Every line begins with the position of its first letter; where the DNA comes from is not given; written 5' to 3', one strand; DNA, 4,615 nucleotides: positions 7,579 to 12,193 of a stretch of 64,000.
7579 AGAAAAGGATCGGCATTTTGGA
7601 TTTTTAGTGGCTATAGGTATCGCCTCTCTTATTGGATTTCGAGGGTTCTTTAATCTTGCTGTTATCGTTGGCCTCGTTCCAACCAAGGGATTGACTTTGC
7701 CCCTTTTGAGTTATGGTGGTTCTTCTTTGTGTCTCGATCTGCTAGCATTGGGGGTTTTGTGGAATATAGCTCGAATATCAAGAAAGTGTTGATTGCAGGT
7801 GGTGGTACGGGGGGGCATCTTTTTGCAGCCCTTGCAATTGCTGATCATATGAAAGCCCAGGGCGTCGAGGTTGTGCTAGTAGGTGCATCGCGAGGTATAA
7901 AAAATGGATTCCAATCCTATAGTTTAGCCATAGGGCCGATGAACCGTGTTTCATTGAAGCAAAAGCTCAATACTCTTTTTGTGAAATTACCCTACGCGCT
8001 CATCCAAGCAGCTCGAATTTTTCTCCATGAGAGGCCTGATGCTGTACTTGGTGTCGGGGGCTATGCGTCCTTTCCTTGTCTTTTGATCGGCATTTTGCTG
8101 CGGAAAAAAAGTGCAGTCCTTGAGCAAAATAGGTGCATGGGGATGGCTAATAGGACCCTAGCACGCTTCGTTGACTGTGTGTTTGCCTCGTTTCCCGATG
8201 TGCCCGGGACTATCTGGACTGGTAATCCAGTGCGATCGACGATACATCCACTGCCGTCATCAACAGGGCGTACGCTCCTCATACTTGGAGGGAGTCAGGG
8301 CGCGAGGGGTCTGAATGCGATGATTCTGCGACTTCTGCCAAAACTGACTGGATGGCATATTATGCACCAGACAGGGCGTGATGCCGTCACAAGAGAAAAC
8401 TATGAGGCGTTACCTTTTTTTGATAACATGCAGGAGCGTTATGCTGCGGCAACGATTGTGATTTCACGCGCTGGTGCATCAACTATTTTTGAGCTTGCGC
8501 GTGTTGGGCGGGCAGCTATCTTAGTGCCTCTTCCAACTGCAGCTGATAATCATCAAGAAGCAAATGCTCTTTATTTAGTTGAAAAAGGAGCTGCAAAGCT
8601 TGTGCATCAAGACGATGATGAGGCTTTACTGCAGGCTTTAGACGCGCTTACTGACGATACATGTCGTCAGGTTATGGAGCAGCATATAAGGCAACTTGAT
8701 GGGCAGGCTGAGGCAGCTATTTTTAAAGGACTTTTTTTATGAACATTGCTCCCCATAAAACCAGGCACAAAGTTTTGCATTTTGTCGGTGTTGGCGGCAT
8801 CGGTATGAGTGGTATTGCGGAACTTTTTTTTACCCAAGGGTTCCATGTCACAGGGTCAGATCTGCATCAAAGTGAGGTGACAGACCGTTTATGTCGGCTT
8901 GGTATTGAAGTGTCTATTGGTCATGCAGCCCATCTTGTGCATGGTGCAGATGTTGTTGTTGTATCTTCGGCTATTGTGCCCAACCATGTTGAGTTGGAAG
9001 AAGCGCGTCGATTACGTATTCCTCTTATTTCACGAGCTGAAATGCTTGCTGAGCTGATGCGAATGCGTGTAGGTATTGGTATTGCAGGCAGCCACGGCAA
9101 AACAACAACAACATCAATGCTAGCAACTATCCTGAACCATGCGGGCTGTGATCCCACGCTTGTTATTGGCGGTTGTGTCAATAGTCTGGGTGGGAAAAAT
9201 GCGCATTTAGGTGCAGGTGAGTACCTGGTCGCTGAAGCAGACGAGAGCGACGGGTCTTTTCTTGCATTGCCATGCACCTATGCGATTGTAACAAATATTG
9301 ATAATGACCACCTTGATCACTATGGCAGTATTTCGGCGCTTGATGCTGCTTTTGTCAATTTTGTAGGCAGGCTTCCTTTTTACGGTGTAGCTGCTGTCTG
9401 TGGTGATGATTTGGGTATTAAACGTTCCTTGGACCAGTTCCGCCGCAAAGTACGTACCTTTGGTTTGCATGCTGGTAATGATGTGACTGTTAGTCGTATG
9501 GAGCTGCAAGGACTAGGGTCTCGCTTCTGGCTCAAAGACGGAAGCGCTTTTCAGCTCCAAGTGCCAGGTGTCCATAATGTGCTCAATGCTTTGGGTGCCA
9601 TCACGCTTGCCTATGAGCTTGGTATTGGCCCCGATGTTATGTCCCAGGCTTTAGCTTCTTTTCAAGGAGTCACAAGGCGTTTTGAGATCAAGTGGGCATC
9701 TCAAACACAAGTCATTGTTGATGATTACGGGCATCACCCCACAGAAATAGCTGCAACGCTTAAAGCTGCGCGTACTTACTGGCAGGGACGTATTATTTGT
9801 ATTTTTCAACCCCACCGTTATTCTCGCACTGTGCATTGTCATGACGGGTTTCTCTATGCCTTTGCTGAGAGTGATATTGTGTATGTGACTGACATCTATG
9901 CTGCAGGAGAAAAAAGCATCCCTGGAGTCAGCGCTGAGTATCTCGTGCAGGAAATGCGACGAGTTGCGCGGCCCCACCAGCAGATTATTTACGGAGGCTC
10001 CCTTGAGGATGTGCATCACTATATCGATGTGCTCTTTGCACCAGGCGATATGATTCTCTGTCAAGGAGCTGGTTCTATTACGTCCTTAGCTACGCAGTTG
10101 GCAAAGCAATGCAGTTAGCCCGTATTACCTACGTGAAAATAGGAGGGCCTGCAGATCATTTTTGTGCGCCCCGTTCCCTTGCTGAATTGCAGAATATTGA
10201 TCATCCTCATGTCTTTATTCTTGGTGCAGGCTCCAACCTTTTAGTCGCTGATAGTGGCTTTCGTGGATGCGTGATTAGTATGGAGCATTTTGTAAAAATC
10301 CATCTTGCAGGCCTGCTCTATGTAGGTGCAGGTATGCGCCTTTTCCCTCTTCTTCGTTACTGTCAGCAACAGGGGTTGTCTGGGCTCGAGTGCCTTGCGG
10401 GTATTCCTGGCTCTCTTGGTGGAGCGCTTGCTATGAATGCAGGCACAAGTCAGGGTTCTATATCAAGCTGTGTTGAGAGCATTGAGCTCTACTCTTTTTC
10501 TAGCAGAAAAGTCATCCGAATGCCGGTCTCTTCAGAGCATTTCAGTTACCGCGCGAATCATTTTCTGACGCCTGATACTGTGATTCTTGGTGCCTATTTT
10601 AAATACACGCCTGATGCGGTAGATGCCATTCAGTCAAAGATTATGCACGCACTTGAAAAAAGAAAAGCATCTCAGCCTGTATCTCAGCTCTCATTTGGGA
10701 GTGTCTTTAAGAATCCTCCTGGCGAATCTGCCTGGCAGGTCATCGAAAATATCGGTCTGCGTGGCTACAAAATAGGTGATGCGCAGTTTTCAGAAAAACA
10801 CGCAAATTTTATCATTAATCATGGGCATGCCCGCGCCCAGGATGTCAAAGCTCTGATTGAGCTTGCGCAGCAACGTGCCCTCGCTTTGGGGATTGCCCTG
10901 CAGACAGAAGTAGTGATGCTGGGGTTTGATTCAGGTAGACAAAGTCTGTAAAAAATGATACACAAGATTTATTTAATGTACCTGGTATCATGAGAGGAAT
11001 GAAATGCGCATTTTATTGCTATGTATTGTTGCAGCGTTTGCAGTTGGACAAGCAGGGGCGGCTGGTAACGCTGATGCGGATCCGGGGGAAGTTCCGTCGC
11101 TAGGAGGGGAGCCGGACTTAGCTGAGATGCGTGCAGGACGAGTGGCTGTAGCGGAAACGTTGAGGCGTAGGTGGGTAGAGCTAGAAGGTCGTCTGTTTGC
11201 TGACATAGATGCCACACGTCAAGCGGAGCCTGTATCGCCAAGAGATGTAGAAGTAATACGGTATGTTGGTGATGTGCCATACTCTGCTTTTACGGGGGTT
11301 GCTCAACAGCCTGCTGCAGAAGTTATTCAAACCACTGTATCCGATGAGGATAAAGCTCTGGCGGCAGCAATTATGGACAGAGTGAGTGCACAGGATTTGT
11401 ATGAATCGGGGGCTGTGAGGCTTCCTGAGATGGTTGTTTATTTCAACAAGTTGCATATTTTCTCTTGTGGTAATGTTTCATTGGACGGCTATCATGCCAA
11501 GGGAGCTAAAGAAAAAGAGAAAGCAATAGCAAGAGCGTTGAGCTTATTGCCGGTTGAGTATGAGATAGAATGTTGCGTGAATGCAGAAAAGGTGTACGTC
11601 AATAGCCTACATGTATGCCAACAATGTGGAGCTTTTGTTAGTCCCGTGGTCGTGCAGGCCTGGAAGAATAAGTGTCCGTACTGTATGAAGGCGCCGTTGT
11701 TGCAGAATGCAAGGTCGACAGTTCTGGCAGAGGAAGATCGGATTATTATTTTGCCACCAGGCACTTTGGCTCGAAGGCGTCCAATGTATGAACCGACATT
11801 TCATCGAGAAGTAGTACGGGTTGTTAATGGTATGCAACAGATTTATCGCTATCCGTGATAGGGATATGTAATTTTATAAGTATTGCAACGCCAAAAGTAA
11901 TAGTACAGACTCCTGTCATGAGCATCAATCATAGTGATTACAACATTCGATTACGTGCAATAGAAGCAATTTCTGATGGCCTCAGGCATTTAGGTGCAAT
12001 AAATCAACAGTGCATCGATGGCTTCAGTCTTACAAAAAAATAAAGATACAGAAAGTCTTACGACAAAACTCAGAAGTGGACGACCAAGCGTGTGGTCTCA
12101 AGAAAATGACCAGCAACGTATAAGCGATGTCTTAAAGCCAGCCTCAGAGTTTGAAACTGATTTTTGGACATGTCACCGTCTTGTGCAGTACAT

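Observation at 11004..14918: Tandemly triplicated family of secreted proteins with a conserved C-terminal zinc-ribbon-like domain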

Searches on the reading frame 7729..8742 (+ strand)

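Call 16: search_protein_families(library=ncbifam, proteins=[window:7729-8742:+], max_evalue=0.00001)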
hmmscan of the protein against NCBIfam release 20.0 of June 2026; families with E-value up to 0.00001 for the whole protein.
window:7729-8742:+ (337 aa): 7 families
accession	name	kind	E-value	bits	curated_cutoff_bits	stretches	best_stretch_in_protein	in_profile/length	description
TIGR01133.1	murG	equivalog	5.7e-73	245.9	250.25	1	14-329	2-346/353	undecaprenyldiphospho-muramoylpentapeptide beta-N-acetylglucosaminyltransferase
NF009102.0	PRK12446.1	equivalog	5.7e-28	97.8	339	1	18-309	2-324/352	undecaprenyldiphospho-muramoylpentapeptide beta-N-acetylglucosaminyltransferase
NF041548.1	PssE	equivalog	8e-13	48.6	120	1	199-295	17-113/146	PssE/Cps14G family polysaccharide biosynthesis glycosyltransferase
NF010135.0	PRK13609.1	equivalog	3.2e-08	32.9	500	1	223-327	256-356/388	diglucosyl diacylglycerol synthase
TIGR00661.1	MJ1255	subfamily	2.3e-07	30.4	195.9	1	199-307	203-312/321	MJ1255/VC2487 family glycosyltransferase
NF046028.1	GluronsyltaseWelK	equivalog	8.4e-07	28.4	400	0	214-317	202-312/319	beta-1,4-glucuronosyltransferase WelK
NF041549.1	PssD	equivalog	5.3e-06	26.8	110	1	26-128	5-105/151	PssD/Cps14F family polysaccharide biosynthesis glycosyltransferase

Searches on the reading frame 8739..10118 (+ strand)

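Call 16: search_protein_families(library=ncbifam, proteins=[window:8739-10118:+], max_evalue=0.00001)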
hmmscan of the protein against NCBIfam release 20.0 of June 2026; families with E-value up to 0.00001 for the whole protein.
window:8739-10118:+ (459 aa): 21 families
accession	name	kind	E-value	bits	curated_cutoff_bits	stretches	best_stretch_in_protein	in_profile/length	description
TIGR01082.1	murC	equivalog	9.4e-149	496.3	335.1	1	13-454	2-448/449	UDP-N-acetylmuramate--L-alanine ligase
NF011171.0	PRK14573.1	equivalog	2.7e-89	300.1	1015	1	9-454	3-444/809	bifunctional UDP-N-acetylmuramate--L-alanine ligase/D-alanine--D-alanine ligase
TIGR01081.1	mpl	equivalog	4e-48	164.5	388.7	1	13-384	2-385/448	UDP-N-acetylmuramate:L-alanyl-gamma-D-glutamyl-meso-diaminopimelate ligase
NF053645.1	pMurC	equivalog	4.2e-30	104.9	560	2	268-347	308-388/492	pseudomurein biosynthesis peptide ligase pMurC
TIGR01143.1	murF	subfamily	6.9e-27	94.4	288.6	1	68-352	32-327/418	UDP-N-acetylmuramoyl-tripeptide--D-alanyl-D-alanine ligase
TIGR01087.1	murD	equivalog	9e-27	94.2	211.95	1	16-348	5-339/441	UDP-N-acetylmuramoyl-L-alanine--D-glutamate ligase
NF001126.0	PRK00139.1-4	equivalog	8.9e-26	90.5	373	1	181-356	196-374/486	UDP-N-acetylmuramoyl-L-alanyl-D-glutamate--2,6-diaminopimelate ligase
NF008896.0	PRK11929.1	equivalog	5.6e-22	77.4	1023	1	180-343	681-854/965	bifunctional UDP-N-acetylmuramoyl-L-alanyl-D-glutamate--2,6-diaminopimelate ligase MurE/UDP-N-acetylmuramoyl-tripeptide--D-alanyl-D-alanine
TIGR01085.1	murE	subfamily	7.2e-22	77.9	257.3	1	181-356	180-364/472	UDP-N-acetylmuramyl-tripeptide synthetase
NF001124.0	PRK00139.1-2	equivalog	9.8e-21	74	476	1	181-356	201-383/500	UDP-N-acetylmuramoyl-L-alanyl-D-glutamate--2,6-diaminopimelate ligase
NF053647.1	pMurD2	equivalog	5.2e-17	61.8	550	1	16-209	6-204/405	pseudomurein biosynthesis peptide ligase pMurD2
NF001123.0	PRK00139.1-1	equivalog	2.5e-16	59.4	586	1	176-356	194-382/493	UDP-N-acetylmuramoyl-L-alanyl-D-glutamate--2,6-diaminopimelate ligase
NF053648.1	pMurE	equivalog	4.4e-16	58.7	600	1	176-366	187-369/464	pseudomurein biosynthesis peptide ligase pMurE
NF008041.0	PRK10773.1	equivalog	7.4e-14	51.3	551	1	108-330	99-334/453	UDP-N-acetylmuramoyl-tripeptide--D-alanyl-D-alanine ligase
NF033197.0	F430_CfbE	equivalog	1.5e-12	47.2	250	0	179-329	183-319/430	coenzyme F430 synthase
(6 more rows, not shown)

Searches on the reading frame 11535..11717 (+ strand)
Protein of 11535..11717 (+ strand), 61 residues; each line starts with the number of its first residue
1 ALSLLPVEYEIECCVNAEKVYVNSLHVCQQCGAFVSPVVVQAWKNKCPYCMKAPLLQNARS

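Call 33: search_protein_families(library=pfam, proteins=[window:11535-11717:+], max_evalue=10)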
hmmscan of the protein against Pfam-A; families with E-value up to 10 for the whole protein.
seq(61 aa): 4 families
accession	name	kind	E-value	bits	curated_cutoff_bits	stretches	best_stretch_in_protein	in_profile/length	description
PF12647.12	RNHCP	-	0.0098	16.3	24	1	26-53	4-32/90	RNHCP domain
PF12773.13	DZR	-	0.04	14.5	27.3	1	21-53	8-33/45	Double zinc ribbon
PF24444.1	DUF7563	-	0.11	12.4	27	1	28-37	4-13/39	Family of unknown function (DUF7563)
PF13922.11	PHD_3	-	0.16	12.6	25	1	20-40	37-57/68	PHD domain of transcriptional enhancer, Asx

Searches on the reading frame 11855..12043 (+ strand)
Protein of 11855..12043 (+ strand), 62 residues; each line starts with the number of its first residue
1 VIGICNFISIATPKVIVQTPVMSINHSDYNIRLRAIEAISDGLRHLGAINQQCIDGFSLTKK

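Call 19: search_protein_families(library=pfam, proteins=[window:11855-12043:+], max_evalue=0.01)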
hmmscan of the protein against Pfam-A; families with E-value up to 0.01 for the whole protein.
window:11855-12043:+ (62 aa): 1 family
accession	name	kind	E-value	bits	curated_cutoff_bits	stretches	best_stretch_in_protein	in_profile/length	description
PF18157.6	MID_pPIWI_RE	-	0.002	18.8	26.6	1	27-50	114-137/141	MID domain of pPIWI_RE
